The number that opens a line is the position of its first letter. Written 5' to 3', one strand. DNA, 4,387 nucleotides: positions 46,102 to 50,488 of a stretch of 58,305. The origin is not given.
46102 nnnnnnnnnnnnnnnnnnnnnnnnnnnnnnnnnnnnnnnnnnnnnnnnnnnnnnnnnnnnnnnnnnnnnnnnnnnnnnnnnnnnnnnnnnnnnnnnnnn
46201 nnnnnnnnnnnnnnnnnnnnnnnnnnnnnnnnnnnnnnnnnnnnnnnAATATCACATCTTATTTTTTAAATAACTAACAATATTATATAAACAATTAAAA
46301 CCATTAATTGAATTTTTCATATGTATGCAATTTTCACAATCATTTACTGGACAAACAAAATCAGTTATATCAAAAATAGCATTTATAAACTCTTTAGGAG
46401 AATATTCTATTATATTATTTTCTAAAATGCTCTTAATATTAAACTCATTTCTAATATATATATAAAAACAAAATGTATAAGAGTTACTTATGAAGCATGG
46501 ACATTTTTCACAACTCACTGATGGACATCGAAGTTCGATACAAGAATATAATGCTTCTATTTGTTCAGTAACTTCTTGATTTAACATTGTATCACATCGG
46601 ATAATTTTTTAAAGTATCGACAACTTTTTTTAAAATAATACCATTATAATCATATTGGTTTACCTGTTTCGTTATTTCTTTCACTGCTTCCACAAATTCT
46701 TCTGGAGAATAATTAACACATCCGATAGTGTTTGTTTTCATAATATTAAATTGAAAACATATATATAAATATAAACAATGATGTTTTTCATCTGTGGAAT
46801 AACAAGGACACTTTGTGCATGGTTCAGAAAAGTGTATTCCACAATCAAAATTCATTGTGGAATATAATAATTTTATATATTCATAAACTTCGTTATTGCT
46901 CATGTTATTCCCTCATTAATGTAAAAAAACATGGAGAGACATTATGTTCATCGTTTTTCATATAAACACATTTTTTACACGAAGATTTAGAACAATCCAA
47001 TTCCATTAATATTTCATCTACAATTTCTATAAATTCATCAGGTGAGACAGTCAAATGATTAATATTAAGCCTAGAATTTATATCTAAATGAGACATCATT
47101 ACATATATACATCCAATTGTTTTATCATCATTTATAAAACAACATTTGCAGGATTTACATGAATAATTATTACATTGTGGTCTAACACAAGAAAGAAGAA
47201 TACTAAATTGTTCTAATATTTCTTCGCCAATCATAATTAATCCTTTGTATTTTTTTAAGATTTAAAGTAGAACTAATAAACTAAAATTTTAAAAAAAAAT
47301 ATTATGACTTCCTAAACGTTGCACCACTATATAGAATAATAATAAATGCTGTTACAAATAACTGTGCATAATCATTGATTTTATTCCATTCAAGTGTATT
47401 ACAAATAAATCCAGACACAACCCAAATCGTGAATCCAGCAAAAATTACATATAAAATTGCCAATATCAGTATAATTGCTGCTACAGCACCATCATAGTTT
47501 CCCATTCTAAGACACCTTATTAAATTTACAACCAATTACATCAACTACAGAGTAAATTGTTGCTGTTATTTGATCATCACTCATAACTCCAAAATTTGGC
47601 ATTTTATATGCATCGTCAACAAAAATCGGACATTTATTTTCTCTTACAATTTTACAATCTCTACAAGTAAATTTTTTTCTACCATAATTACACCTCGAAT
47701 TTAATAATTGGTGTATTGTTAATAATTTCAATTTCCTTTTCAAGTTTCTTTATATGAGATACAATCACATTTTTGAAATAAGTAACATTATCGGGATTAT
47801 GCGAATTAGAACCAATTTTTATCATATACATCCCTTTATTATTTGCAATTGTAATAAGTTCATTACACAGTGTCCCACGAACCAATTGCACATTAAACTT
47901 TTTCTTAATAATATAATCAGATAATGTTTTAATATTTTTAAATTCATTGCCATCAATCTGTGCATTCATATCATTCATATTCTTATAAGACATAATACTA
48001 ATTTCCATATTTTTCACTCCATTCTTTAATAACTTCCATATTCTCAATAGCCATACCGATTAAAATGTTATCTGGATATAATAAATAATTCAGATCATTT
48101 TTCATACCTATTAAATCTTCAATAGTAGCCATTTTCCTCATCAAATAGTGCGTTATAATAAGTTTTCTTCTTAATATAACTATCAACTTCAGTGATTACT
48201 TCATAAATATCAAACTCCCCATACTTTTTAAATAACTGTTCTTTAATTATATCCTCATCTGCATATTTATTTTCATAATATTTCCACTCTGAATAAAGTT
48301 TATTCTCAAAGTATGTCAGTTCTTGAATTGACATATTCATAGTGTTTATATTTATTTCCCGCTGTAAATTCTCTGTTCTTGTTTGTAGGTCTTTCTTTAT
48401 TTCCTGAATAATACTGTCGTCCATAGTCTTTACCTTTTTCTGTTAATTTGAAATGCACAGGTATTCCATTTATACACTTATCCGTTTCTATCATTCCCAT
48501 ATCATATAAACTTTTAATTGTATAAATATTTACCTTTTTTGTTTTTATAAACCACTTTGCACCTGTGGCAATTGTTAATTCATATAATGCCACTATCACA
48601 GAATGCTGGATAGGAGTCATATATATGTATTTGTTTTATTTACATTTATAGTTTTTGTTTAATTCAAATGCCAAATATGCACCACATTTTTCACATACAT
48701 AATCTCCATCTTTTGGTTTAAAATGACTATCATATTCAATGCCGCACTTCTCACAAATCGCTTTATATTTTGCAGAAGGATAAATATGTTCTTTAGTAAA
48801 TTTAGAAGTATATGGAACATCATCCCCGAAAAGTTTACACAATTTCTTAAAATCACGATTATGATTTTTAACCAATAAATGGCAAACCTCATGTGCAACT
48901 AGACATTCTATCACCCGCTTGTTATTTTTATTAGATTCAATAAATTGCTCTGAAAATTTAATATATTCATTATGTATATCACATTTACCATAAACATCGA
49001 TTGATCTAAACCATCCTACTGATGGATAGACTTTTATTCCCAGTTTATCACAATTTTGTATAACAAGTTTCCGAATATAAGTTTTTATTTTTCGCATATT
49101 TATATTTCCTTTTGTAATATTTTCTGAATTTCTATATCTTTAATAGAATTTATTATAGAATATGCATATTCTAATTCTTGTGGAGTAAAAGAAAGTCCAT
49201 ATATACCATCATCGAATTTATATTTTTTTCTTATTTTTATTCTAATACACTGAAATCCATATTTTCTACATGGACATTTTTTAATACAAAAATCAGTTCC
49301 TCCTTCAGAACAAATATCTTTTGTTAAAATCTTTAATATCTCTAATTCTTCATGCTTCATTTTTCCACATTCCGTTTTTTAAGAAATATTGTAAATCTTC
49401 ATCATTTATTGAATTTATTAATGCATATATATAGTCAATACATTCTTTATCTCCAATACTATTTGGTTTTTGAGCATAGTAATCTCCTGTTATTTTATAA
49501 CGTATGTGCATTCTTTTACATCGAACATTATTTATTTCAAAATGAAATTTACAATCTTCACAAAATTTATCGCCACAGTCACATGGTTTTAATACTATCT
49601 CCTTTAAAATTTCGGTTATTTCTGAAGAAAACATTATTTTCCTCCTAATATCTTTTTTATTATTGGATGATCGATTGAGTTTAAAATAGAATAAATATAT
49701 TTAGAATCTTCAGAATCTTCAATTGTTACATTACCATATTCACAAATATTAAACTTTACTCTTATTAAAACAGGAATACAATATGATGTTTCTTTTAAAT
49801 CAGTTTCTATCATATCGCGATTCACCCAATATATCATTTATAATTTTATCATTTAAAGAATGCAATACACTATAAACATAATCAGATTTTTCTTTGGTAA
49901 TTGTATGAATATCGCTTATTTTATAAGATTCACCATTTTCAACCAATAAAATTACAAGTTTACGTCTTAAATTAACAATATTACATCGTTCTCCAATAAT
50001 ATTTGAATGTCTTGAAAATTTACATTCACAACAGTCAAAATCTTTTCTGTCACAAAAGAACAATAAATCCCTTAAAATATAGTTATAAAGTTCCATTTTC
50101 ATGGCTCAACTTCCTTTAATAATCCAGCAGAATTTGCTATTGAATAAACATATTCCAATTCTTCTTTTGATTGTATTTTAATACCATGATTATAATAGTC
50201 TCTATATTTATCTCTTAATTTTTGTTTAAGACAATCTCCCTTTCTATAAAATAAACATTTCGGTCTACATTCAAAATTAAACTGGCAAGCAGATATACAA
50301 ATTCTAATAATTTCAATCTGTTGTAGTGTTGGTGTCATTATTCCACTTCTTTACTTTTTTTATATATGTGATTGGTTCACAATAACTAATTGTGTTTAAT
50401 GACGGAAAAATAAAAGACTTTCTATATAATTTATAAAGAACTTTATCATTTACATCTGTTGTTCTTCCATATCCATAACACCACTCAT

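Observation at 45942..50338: Expanded family of about 9-11 small Cys-rich paralogues in two tandem arrays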

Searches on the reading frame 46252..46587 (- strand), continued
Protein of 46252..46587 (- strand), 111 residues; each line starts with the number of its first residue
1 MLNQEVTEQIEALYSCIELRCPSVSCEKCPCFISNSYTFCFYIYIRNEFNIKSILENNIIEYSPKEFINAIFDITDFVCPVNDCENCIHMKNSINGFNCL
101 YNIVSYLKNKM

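Call 75: fold_search(model_id=the predicted structure, library=viral)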
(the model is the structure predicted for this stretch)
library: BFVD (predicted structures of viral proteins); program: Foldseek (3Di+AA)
matches with E <= 10: 21; with E <= 0.001: 0
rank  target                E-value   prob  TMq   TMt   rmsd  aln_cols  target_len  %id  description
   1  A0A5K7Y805            2.9e+00  0.02  0.25  0.11  14.4       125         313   16  G9L homolog protein [Abalone asfa-like virus]
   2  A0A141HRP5            4.0e+00  0.01  0.25  0.14  14.7       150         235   14  (no name in the UniProt tables at hand)
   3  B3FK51                4.3e+00  0.04  0.18  0.16   7.7        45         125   16  Uncharacterized protein [Pseudomonas phage 201phi2-1]
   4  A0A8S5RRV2            4.3e+00  0.01  0.21  0.17  15.9       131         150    8  Uncharacterized protein [Podoviridae sp. ctXdu7]
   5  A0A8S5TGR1            5.3e+00  0.02  0.18  0.11  11.9        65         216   18  Uncharacterized protein [Myoviridae sp. ctIty1]
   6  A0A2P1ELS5            5.6e+00  0.01  0.16  0.08  13.0        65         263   20  Sulfotransferase family protein [Moumouvirus australiensis]
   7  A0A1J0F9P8            5.6e+00  0.01  0.19  0.15  11.4       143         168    8  (no name in the UniProt tables at hand)
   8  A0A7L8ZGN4            5.6e+00  0.01  0.12  0.08  14.7       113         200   12  Uncharacterized protein [Escherichia phage VEcB]
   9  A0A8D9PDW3            6.0e+00  0.09  0.19  0.32   3.2        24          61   25  Uncharacterized protein [Myoviridae sp. ctjz83]
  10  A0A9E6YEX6            6.0e+00  0.02  0.27  0.24  11.0        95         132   13  (no name in the UniProt tables at hand)
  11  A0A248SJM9            6.8e+00  0.01  0.17  0.05  14.1       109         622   13  (no name in the UniProt tables at hand)
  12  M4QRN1                7.3e+00  0.01  0.24  0.15   9.1        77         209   12  3'-5' exoribonuclease Rv2179c-like domain-containing protein [Loktanella phage pCB2051-A]
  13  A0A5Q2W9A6            7.3e+00  0.01  0.20  0.04  14.5       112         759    9  (no name in the UniProt tables at hand)
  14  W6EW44                7.8e+00  0.03  0.28  0.08   6.6        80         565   18  RNA 7 protein [Orgyia pseudotsugata cypovirus]
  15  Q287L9                7.8e+00  0.03  0.20  0.18   6.4        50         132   10  ORF-53 [Agrotis segetum nuclear polyhedrosis virus]
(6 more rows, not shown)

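Call 94: search_protein_families(library=ncbifam, alignment_id=A5, max_evalue=0.1)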
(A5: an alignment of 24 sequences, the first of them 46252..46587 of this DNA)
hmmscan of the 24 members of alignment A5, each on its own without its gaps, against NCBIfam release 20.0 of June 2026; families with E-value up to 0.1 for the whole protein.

A. member 1, window:46252-46587:- (111 aa): 0 families

B. families by the number of members that match (of 24 scanned): 5 families
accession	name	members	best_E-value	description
NF003584.0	PRK05248.3-5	1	0.0076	hypothetical protein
NF007042.0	PRK09496.3-5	1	0.035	Trk system potassium transporter TrkA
NF002979.0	PRK03681.1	1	0.051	hydrogenase/urease nickel incorporation protein HypA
TIGR02944.1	suf_reg_Xantho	1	0.052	SUF system Fe-S cluster assembly regulator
TIGR03367.1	queuosine_QueD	1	0.055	6-carboxytetrahydropterin synthase QueD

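Call 95: search_protein_families(library=padloc, alignment_id=A5, max_evalue=0.1)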
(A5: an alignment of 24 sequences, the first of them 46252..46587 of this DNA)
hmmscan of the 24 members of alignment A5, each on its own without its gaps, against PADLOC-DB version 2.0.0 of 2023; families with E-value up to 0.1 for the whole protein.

A. member 1, window:46252-46587:- (111 aa): 0 families

B. families by the number of members that match (of 24 scanned): 0 families
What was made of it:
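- No PADLOC or other defence-family match (call 95).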

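Call 97: list_cluster_members(proteins=[P0012, P0010, P0009, P0015, P0006])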
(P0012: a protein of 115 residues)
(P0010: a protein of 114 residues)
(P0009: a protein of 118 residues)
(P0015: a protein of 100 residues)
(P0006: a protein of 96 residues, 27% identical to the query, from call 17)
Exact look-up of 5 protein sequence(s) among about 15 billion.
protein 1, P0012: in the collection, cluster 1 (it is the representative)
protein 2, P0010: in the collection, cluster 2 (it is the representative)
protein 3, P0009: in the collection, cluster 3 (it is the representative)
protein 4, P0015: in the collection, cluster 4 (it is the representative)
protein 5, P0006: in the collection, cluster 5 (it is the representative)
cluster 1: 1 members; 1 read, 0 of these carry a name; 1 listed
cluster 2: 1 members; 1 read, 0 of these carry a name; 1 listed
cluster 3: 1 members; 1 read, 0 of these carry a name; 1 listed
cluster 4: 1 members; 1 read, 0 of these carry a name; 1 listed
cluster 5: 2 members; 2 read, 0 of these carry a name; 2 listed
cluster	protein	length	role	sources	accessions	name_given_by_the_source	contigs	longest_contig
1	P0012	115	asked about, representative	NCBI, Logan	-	-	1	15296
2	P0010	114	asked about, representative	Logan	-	-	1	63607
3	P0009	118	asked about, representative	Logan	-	-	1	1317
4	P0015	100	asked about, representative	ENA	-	-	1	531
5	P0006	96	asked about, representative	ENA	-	-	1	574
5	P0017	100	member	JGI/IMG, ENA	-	-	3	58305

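Call 98: search_dna_similar(query=P0012, collection=phages, mode=protein, max_evalue=1, max_rows=10)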
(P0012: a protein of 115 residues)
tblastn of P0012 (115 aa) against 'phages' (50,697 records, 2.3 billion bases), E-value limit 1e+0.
No match.

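Call 99: search_dna_similar(query=L064:2245-2613:+, collection=phages, mode=protein, max_evalue=1, max_rows=10)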
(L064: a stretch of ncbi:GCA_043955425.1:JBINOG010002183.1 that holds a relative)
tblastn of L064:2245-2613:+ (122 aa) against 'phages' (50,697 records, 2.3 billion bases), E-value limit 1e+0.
No match.

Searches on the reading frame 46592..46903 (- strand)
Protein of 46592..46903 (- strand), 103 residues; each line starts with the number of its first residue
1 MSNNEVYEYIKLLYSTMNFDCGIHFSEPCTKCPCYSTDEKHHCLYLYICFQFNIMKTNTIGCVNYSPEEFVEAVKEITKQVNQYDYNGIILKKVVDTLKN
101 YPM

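Call 4: search_protein_families(library=pfam, proteins=[window:46592-46903:-], max_evalue=1)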
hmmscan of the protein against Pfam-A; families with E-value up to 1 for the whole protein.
window:46592-46903:- (103 aa): 1 family
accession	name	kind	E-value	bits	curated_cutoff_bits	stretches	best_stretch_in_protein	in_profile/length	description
PF22182.2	DUF6945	-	0.11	13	28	1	38-100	18-70/83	Domain of unknown function (DUF6945)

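Call 5: search_protein_families(library=phrogs, proteins=[window:46592-46903:-], max_evalue=1)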
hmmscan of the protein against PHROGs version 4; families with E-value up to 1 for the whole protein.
window:46592-46903:- (103 aa): 1 family
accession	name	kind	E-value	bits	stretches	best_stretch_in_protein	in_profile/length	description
phrog_37594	-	unknown function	0.12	13.5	1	14-93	41-129/140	-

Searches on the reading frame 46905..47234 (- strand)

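Call 4: search_protein_families(library=pfam, proteins=[window:46905-47234:-], max_evalue=1)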
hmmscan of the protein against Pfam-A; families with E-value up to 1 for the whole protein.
window:46905-47234:- (109 aa): 0 families

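Call 5: search_protein_families(library=phrogs, proteins=[window:46905-47234:-], max_evalue=1)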
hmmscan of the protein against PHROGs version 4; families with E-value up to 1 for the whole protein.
window:46905-47234:- (109 aa): 1 family
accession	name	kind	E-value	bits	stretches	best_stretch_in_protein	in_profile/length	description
phrog_4028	-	unknown function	0.31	12.6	1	58-99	14-56/81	-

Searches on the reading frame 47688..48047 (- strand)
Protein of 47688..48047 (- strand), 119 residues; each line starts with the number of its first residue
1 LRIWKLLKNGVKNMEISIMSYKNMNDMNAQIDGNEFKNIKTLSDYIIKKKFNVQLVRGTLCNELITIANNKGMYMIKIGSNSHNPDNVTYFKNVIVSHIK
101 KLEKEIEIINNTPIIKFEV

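Call 14: search_protein_families(library=pfam, proteins=[window:47688-48047:-], max_evalue=0.01)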
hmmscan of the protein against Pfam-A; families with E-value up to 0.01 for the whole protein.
window:47688-48047:- (119 aa): 1 family
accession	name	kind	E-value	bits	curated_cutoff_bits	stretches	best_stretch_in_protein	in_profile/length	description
PF21861.2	RepB_C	-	0.0061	16.9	27.3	1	21-68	5-50/58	Replication protein RepB, C-terminal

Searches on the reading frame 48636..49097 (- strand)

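Call 14: search_protein_families(library=pfam, proteins=[window:48636-49097:-], max_evalue=0.01)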
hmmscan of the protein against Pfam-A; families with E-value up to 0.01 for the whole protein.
window:48636-49097:- (153 aa): 6 families
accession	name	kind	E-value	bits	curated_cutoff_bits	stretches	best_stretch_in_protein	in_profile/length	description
PF01863.23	YgjP-like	-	3.3e-10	40.7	26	1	2-93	110-196/207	YgjP-like, metallopeptidase domain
PF10263.15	SprT-like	-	5.9e-06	26.5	25.6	1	33-90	30-95/108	SprT-like family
PF08271.17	Zn_Ribbon_TF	-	0.00015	21.6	29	1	114-145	2-32/43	TFIIB zinc-binding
PF05191.20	ADK_lid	-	0.00054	20.2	26.6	1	114-141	3-30/36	Adenylate kinase, active site lid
PF17283.8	Zn_ribbon_SprT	-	0.00086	19.7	28.1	1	110-140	2-32/38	SprT-like zinc ribbon domain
PF24458.1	DUF7573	-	0.0015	18.9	30.2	1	112-138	11-36/39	Domain of unknown function (DUF7573)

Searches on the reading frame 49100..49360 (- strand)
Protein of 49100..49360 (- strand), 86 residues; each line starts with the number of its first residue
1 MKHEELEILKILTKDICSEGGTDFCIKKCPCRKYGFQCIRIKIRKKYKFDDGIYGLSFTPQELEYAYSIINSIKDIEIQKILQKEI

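Call 4: search_protein_families(library=pfam, proteins=[window:49100-49360:-], max_evalue=1)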
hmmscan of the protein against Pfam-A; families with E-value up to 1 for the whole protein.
window:49100-49360:- (86 aa): 0 families

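Call 5: search_protein_families(library=phrogs, proteins=[window:49100-49360:-], max_evalue=1)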
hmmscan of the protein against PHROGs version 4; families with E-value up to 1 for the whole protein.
window:49100-49360:- (86 aa): 0 families

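Call 17: find_homologous_proteins(query=A2, max_evalue=0.01)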
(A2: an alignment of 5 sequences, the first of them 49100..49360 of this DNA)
Query A2 (5 sequences) (86 aa, profile of the alignment): 5 proteins with E <= 0.01 among 173 candidates.
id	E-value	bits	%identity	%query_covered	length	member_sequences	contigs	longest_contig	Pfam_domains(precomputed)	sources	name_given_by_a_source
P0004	6.8e-30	121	41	26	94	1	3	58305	-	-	-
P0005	2.0e-26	110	100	100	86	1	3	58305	-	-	-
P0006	2.9e-22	96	27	73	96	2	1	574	-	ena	-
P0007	2.2e-17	81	40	62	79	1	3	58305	-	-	-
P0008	4.9e-12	64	42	52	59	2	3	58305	-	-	-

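Call 21: find_encoding_contigs(protein=P0006, flank=10000)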
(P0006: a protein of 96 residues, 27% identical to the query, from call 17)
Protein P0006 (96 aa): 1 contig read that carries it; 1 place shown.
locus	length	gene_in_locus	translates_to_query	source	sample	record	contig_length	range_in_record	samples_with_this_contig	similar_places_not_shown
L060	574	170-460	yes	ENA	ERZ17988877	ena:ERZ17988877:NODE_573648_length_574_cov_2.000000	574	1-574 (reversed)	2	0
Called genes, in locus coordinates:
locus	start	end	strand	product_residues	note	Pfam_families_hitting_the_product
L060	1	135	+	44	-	?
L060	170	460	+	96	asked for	-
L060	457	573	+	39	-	?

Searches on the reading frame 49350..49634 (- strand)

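Call 4: search_protein_families(library=pfam, proteins=[window:49350-49634:-], max_evalue=1)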
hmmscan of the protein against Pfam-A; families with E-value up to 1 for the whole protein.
window:49350-49634:- (94 aa): 0 families

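Call 5: search_protein_families(library=phrogs, proteins=[window:49350-49634:-], max_evalue=1)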
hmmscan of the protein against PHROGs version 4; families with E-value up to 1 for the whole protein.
window:49350-49634:- (94 aa): 2 families
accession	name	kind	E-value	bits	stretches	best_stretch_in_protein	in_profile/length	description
phrog_11357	-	unknown function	0.036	15.2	1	55-91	34-67/91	-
phrog_24156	-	unknown function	0.17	13.2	0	60-79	59-78/96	-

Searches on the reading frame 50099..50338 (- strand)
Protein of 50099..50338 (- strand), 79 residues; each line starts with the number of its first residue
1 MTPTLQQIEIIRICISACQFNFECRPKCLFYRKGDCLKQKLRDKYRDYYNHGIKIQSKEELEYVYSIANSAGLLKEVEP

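Call 4: search_protein_families(library=pfam, proteins=[window:50099-50338:-], max_evalue=1)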
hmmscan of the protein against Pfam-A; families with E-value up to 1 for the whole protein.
window:50099-50338:- (79 aa): 0 families

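Call 5: search_protein_families(library=phrogs, proteins=[window:50099-50338:-], max_evalue=1)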
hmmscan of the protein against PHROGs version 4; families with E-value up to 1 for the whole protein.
window:50099-50338:- (79 aa): 1 family
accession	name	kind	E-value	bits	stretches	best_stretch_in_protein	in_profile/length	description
phrog_447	-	other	0.065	14.1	1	9-56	91-135/148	NAD synthetase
